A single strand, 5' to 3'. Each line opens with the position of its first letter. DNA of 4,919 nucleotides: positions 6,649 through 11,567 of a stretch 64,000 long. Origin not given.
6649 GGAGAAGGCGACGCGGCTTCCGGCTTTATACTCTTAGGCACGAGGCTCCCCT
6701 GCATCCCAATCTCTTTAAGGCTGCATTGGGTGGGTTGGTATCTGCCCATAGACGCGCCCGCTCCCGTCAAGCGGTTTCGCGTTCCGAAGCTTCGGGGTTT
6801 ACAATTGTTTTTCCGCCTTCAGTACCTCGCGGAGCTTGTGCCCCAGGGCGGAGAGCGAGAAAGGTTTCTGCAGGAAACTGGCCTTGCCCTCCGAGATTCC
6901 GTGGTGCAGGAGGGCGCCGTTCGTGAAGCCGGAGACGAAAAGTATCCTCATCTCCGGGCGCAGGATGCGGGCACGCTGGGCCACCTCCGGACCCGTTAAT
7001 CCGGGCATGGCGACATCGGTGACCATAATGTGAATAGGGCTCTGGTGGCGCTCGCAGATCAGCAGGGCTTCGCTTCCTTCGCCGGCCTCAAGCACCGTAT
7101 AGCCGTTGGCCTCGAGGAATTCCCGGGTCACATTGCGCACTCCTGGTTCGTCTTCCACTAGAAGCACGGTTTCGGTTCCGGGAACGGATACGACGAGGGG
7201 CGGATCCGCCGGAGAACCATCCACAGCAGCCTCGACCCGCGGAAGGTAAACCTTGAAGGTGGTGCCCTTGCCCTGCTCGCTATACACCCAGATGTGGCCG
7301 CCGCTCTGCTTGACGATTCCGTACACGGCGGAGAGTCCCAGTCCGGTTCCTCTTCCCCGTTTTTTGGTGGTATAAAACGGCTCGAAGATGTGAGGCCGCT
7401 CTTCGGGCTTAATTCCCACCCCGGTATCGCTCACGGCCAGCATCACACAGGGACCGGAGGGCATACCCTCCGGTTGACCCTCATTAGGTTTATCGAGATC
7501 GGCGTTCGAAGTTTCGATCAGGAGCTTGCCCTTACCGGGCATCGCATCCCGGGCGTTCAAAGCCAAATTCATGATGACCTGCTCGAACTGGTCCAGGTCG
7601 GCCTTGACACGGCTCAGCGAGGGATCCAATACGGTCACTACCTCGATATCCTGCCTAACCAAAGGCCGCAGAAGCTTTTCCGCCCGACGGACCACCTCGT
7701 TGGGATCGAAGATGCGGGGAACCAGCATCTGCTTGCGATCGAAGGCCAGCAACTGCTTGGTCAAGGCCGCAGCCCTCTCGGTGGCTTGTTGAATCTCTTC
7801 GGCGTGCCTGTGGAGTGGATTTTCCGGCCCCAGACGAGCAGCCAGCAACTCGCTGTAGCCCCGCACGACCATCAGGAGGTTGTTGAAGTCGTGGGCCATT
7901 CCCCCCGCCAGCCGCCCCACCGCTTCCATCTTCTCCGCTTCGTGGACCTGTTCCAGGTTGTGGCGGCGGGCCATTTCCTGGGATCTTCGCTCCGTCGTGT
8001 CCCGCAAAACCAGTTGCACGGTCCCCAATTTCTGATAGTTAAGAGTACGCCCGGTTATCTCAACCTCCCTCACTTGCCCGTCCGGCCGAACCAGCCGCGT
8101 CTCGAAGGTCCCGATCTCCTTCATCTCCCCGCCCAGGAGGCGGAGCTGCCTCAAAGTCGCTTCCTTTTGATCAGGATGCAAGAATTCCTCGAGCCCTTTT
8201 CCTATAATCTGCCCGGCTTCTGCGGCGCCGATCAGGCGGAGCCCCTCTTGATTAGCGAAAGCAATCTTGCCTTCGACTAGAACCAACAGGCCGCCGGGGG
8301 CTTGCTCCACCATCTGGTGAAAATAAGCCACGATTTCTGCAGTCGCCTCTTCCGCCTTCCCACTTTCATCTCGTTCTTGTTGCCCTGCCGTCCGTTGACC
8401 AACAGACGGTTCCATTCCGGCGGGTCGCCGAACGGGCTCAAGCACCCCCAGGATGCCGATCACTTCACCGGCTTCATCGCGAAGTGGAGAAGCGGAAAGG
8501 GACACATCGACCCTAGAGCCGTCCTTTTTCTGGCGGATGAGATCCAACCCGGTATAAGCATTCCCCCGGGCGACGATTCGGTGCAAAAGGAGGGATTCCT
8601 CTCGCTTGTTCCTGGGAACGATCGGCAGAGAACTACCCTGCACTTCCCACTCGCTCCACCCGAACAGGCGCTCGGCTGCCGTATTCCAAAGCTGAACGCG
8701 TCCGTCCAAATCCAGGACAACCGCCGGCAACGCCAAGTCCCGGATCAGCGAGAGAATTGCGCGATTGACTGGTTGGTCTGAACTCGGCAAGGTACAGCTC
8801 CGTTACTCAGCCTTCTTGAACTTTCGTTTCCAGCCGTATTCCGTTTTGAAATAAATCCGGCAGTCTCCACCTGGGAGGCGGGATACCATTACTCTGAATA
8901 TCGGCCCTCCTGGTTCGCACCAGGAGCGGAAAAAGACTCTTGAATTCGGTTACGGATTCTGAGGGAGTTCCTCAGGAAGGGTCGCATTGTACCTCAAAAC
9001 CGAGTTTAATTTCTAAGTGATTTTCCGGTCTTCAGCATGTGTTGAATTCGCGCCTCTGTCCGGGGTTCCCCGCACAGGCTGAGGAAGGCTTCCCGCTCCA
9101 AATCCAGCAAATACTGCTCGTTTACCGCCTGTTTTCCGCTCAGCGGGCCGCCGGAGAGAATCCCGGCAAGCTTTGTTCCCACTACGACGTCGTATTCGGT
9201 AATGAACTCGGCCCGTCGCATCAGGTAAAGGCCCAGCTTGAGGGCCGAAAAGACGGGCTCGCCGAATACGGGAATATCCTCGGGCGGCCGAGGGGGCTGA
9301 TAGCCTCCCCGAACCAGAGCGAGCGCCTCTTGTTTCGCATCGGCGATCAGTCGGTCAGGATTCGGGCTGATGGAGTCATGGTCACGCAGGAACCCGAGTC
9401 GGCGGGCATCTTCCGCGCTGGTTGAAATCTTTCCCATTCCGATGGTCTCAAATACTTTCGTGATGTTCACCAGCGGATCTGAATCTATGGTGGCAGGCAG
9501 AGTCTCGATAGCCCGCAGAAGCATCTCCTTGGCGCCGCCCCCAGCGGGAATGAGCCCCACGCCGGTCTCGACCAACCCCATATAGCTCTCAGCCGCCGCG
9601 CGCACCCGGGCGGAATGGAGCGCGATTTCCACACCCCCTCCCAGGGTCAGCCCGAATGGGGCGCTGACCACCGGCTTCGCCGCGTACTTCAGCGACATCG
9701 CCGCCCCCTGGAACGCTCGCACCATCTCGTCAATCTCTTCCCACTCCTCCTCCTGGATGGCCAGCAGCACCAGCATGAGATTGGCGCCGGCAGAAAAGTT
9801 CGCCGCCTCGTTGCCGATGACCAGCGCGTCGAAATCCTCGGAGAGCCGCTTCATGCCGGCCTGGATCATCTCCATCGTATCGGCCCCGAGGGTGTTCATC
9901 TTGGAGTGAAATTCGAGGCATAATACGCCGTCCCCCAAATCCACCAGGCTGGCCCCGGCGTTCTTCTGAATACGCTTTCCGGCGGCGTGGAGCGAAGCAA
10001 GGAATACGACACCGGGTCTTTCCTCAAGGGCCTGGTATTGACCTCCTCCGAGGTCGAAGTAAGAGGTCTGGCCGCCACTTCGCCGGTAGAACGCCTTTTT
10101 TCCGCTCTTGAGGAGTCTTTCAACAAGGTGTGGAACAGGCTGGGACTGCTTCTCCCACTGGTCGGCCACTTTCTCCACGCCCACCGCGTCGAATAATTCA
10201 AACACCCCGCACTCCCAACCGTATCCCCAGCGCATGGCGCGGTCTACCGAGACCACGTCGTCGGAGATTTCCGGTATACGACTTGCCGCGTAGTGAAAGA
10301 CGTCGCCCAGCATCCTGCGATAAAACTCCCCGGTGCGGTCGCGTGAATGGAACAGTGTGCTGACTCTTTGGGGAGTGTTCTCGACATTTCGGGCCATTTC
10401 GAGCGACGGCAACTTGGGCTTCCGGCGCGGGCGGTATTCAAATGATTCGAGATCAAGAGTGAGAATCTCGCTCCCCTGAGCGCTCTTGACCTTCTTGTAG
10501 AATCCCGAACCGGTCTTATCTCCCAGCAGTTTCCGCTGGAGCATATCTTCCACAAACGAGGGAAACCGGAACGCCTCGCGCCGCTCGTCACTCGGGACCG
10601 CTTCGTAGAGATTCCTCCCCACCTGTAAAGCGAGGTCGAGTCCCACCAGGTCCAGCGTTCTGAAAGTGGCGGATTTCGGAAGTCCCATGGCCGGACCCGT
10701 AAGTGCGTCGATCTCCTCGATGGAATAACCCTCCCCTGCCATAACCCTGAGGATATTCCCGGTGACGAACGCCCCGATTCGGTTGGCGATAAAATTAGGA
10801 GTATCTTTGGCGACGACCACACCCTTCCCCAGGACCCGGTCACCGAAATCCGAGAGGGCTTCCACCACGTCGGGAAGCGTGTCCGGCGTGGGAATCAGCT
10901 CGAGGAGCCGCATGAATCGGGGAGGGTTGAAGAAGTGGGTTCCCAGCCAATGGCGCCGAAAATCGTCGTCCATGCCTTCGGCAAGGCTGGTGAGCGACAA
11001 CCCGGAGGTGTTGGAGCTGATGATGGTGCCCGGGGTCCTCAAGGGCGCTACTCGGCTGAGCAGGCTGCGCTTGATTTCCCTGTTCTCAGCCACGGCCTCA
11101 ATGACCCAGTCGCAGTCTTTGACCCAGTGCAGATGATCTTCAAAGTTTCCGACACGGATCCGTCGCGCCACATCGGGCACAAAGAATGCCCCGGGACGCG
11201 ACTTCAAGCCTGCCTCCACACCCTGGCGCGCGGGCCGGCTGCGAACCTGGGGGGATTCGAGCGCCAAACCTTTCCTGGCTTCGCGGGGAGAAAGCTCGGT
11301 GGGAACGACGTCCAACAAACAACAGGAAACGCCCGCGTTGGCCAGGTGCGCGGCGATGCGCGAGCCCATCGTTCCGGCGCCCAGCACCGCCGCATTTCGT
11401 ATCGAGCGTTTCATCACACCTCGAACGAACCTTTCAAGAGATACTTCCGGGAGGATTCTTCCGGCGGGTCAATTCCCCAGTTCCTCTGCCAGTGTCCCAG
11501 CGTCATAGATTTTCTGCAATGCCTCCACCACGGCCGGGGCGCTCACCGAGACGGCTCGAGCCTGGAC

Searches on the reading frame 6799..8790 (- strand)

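Call 69: search_protein_families(library=pfam, proteins=[window:6799-8790:-], max_evalue=0.00001)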
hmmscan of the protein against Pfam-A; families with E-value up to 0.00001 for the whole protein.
window:6799-8790:- (663 aa): 8 families
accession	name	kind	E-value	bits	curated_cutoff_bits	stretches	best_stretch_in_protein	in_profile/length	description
PF00989.32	PAS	-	2.7e-27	95.5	22.6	2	15-120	6-113/113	PAS fold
PF02518.31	HATPase_c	-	1.4e-23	83.9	26.4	1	398-518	2-109/111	Histidine kinase-, DNA gyrase B-, and HSP90-like ATPase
PF13426.13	PAS_9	-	2e-19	70.2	27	2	170-267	7-103/103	PAS domain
PF00072.30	Response_reg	-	2.6e-19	69.8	30.2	1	542-653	1-110/111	Response regulator receiver domain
PF08448.16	PAS_4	-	7.7e-18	65.2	23.1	1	22-120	7-105/110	PAS fold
PF08447.18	PAS_3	-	2.4e-12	47.4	25.6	0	177-256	2-80/89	PAS fold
PF13188.13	PAS_8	-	9.3e-11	41.7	21.8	0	156-208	2-55/65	PAS domain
PF00512.31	HisKA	-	1.1e-08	35.4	26.9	1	292-354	3-64/66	His Kinase A (phospho-acceptor) domain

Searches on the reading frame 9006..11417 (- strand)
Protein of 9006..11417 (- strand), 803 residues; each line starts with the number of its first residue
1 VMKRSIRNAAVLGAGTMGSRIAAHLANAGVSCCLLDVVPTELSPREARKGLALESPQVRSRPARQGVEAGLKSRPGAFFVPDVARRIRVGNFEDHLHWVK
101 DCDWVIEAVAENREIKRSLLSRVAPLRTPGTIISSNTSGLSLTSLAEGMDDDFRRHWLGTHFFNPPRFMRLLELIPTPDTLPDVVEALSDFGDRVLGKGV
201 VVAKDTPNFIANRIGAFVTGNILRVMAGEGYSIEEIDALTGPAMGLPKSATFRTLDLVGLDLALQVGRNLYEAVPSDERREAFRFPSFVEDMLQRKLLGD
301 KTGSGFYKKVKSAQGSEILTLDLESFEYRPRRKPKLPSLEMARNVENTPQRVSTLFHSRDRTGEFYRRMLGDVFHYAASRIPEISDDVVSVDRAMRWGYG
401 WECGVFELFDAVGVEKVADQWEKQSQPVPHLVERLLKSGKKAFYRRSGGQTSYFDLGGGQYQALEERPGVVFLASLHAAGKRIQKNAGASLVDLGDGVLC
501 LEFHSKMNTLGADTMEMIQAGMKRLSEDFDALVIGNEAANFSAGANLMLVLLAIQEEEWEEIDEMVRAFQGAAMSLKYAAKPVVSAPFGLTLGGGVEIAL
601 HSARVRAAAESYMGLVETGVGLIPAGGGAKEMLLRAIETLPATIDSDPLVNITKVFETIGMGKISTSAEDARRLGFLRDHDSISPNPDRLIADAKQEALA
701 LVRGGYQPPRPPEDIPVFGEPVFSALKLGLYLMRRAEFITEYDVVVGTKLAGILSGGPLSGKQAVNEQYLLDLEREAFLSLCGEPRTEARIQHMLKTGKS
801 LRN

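Call 69: search_protein_families(library=pfam, proteins=[window:9006-11417:-], max_evalue=0.00001)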
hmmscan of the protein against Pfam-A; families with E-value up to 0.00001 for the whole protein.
window:9006-11417:- (803 aa): 4 families
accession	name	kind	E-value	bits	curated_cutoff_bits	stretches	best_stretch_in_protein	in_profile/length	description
PF02737.24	3HCDH_N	-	1.3e-39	136.5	22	1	9-206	2-180/180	3-hydroxyacyl-CoA dehydrogenase, NAD binding domain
PF00725.27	3HCDH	-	1.5e-20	73.9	22.1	1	209-308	2-96/97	3-hydroxyacyl-CoA dehydrogenase, C-terminal domain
PF16113.10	ECH_2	-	3.2e-10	40.5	27.2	1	498-629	3-136/335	Enoyl-CoA hydratase/isomerase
PF00378.25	ECH_1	-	8.8e-10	38.8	27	1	497-637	5-144/251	Enoyl-CoA hydratase/isomerase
